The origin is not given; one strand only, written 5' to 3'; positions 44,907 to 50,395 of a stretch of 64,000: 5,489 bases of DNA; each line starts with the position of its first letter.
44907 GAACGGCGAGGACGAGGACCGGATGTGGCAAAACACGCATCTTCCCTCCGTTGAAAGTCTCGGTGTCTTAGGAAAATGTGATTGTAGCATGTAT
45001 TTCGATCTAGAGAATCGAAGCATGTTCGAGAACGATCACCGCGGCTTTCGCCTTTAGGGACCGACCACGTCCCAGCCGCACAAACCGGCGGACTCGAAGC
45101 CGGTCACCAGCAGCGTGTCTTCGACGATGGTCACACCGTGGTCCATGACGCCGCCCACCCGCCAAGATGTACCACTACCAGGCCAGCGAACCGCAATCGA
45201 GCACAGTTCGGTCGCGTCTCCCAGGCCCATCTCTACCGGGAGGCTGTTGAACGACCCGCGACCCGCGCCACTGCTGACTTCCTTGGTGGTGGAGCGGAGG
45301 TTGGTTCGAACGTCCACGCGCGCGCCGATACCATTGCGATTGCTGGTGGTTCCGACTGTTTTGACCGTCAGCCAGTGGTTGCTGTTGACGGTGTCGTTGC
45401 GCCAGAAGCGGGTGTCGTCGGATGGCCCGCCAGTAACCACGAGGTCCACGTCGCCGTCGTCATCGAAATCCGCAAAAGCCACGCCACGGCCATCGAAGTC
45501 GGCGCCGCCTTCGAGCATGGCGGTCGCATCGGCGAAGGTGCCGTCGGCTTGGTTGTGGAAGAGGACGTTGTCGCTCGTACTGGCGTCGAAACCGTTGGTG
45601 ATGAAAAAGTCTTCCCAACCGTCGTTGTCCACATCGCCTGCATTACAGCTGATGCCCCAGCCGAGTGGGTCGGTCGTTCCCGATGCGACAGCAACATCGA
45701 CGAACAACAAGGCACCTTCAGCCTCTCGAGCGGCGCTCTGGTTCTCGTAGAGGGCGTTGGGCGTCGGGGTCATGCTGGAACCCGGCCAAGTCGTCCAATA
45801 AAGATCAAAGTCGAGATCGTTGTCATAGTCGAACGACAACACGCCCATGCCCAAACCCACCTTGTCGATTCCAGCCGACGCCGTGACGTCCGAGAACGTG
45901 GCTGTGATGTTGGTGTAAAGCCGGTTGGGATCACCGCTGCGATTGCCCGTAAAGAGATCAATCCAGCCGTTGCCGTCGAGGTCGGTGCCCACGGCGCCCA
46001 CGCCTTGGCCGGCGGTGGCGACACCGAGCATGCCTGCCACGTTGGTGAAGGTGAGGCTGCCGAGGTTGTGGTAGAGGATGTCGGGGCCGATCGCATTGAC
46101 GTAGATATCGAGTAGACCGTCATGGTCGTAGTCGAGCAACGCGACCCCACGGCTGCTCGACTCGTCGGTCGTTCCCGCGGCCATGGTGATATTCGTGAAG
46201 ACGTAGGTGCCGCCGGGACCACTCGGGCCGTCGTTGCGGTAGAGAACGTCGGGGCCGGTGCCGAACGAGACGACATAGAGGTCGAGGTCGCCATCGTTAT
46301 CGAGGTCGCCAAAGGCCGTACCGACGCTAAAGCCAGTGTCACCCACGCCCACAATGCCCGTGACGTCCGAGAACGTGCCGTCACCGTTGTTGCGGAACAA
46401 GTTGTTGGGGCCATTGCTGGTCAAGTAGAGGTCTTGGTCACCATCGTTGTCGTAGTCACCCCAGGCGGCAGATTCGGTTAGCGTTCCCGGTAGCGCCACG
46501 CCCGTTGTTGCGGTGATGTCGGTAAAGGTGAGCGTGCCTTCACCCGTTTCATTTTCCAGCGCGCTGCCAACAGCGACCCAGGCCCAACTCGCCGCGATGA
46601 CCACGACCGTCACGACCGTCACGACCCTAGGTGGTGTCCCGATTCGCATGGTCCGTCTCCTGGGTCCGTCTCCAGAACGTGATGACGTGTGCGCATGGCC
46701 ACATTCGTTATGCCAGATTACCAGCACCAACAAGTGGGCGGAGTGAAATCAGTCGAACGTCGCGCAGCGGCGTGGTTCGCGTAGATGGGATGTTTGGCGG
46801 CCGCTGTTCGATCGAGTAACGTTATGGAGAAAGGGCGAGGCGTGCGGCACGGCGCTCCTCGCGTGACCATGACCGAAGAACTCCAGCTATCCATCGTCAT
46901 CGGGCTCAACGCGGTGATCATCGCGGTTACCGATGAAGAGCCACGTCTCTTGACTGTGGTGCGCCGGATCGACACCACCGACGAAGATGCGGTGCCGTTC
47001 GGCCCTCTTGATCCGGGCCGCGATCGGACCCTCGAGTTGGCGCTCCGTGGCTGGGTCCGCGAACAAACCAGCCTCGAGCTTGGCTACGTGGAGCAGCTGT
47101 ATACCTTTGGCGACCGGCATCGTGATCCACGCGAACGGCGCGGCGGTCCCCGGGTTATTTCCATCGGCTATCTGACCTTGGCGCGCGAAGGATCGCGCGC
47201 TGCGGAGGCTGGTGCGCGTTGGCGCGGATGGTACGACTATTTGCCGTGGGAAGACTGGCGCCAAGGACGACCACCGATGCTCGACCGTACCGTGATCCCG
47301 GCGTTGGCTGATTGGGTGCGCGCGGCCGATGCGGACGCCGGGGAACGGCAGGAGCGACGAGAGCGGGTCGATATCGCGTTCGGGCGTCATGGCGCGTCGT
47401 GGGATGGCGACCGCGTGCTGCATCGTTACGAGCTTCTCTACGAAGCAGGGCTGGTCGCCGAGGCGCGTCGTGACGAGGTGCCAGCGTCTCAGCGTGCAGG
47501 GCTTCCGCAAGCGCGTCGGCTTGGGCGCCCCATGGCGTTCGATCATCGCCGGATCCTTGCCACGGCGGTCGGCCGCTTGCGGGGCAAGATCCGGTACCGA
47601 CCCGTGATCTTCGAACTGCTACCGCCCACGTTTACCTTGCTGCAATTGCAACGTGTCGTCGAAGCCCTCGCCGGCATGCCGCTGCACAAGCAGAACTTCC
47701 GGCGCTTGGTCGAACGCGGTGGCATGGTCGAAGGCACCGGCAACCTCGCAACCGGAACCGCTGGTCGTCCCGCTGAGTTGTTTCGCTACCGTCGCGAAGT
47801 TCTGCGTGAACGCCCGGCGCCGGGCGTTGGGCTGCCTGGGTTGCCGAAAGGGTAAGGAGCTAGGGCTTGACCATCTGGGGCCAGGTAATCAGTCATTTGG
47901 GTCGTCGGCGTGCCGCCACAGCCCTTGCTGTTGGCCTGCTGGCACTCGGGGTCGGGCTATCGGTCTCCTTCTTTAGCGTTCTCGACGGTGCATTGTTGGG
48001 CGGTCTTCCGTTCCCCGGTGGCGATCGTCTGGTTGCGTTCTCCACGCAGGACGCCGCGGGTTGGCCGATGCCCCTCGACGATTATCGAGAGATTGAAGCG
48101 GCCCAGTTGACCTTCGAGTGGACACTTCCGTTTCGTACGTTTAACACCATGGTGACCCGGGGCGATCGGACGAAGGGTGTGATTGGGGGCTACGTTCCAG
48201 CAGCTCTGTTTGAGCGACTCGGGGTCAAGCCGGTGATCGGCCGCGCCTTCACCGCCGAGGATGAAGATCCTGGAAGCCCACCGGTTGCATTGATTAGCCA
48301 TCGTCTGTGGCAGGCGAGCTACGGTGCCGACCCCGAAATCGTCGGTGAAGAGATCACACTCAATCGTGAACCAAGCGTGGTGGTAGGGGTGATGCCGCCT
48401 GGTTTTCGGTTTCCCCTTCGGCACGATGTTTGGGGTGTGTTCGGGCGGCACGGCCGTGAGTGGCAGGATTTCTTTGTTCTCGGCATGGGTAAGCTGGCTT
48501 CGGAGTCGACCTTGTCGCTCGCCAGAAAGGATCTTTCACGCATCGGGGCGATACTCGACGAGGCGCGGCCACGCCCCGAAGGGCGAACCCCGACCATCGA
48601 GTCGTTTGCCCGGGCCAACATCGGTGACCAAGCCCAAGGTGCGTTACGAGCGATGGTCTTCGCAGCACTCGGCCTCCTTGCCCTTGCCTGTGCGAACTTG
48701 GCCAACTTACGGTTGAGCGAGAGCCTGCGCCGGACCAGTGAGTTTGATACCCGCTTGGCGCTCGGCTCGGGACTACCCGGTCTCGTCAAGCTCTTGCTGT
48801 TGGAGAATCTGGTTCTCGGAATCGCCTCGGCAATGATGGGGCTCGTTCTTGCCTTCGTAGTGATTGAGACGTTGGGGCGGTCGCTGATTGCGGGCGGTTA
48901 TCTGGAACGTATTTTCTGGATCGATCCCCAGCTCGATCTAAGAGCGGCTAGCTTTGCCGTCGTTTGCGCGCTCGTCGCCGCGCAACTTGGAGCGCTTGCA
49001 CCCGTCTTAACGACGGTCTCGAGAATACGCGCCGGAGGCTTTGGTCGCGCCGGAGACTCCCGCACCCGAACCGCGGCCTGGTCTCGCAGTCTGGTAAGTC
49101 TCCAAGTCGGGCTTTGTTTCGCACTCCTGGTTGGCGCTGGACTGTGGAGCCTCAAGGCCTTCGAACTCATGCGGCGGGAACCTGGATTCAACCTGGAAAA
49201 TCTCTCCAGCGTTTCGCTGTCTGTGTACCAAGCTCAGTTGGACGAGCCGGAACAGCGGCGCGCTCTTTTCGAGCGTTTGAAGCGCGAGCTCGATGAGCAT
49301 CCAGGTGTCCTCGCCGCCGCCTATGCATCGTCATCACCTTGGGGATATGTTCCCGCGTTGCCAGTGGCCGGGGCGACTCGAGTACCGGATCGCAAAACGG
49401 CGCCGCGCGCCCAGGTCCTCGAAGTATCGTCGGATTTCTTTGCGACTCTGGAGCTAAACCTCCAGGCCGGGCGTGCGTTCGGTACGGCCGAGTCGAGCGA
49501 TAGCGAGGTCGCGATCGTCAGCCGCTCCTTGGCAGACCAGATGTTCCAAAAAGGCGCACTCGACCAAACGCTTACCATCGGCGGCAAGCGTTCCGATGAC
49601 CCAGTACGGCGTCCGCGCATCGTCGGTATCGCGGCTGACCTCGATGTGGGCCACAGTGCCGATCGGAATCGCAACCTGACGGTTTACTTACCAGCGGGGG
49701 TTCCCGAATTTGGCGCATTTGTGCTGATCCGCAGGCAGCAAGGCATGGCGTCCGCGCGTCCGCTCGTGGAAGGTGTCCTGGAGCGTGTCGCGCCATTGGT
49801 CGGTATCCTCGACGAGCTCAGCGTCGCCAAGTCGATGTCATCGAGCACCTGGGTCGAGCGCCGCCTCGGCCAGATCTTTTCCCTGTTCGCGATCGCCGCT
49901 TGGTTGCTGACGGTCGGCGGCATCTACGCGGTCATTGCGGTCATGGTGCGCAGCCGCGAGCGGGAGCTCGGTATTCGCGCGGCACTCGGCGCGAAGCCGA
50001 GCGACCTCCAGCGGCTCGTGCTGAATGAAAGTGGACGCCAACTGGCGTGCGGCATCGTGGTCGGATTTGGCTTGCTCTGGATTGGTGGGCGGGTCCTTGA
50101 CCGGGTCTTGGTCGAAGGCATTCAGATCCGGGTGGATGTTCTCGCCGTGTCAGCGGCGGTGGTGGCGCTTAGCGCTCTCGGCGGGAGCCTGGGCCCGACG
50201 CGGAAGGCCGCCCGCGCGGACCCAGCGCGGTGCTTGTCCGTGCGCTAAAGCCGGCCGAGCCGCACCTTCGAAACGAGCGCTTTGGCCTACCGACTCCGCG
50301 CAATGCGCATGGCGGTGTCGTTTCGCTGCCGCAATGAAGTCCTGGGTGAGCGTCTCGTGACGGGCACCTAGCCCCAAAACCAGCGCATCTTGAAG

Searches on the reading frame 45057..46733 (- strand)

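Call 37: search_protein_families(library=pfam, proteins=[window:45057-46733:-], max_evalue=0.00001)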
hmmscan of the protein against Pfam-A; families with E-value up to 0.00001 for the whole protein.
window:45057-46733:- (559 aa): 3 families
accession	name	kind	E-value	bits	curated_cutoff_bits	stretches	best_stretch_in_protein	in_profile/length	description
PF13517.12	FG-GAP_3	-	5.7e-35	120.2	26.9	3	93-154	1-61/61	FG-GAP-like repeat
PF01839.29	FG-GAP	-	6e-10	39.2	22.1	0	88-119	4-32/37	FG-GAP repeat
PF07593.17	UnbV_ASPIC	-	1.7e-09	37.8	23.4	1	468-523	1-55/68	ASPIC and UnbV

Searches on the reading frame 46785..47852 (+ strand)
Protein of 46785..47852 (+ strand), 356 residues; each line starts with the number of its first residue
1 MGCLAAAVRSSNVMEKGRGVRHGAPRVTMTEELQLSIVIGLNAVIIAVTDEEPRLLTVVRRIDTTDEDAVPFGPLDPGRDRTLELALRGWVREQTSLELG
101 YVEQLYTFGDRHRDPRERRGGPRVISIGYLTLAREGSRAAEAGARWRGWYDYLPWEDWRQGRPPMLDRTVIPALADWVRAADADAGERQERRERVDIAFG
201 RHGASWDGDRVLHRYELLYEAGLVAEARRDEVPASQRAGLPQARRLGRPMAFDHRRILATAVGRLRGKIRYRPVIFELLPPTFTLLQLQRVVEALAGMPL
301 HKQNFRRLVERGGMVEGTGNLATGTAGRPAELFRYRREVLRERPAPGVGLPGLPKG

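Call 37: search_protein_families(library=pfam, proteins=[window:46785-47852:+], max_evalue=0.00001)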
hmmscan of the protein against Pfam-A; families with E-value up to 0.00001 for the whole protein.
window:46785-47852:+ (356 aa): 2 families
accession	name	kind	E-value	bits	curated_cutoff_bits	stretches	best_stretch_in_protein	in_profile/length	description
PF21906.2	NrtR_WHD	-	8.2e-20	71.2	27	1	276-334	2-60/61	NrtR DNA-binding winged helix domain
PF19368.5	AraR_C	-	8.1e-07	29.6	23.8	1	271-338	1-69/82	AraR C-terminal winged HTH domain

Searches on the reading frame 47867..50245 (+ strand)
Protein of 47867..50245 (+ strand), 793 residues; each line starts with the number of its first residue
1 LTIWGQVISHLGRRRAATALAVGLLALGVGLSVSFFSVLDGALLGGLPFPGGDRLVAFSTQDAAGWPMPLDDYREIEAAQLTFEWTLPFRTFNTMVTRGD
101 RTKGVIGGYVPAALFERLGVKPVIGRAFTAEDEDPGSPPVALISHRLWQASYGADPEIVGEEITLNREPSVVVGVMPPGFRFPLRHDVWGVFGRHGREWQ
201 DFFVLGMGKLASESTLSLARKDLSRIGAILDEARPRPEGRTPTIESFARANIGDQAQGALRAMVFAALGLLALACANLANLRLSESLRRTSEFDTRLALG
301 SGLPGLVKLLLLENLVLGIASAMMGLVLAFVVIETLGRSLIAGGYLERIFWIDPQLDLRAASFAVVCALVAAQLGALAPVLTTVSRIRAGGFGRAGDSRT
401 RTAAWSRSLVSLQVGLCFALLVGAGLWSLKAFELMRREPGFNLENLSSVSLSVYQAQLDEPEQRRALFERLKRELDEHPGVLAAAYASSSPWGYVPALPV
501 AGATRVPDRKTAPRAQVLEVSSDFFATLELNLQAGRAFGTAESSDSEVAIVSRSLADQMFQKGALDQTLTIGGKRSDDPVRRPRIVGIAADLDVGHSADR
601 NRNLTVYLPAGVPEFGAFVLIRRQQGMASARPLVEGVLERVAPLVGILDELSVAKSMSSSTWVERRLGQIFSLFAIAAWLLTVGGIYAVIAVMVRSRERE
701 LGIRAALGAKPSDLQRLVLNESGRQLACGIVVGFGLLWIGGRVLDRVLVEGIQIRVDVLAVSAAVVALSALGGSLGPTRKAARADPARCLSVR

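Call 37: search_protein_families(library=pfam, proteins=[window:47867-50245:+], max_evalue=0.00001)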
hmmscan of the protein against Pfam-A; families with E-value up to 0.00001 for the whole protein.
window:47867-50245:+ (793 aa): 2 families
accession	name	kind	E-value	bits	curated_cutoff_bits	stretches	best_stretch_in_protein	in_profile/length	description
PF12704.14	MacB_PCD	-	4.5e-30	105.9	27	2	18-181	1-161/207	MacB-like periplasmic core domain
PF02687.27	FtsX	-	1.5e-15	57.7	25.5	1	673-786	2-120/120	FtsX-like permease C-terminal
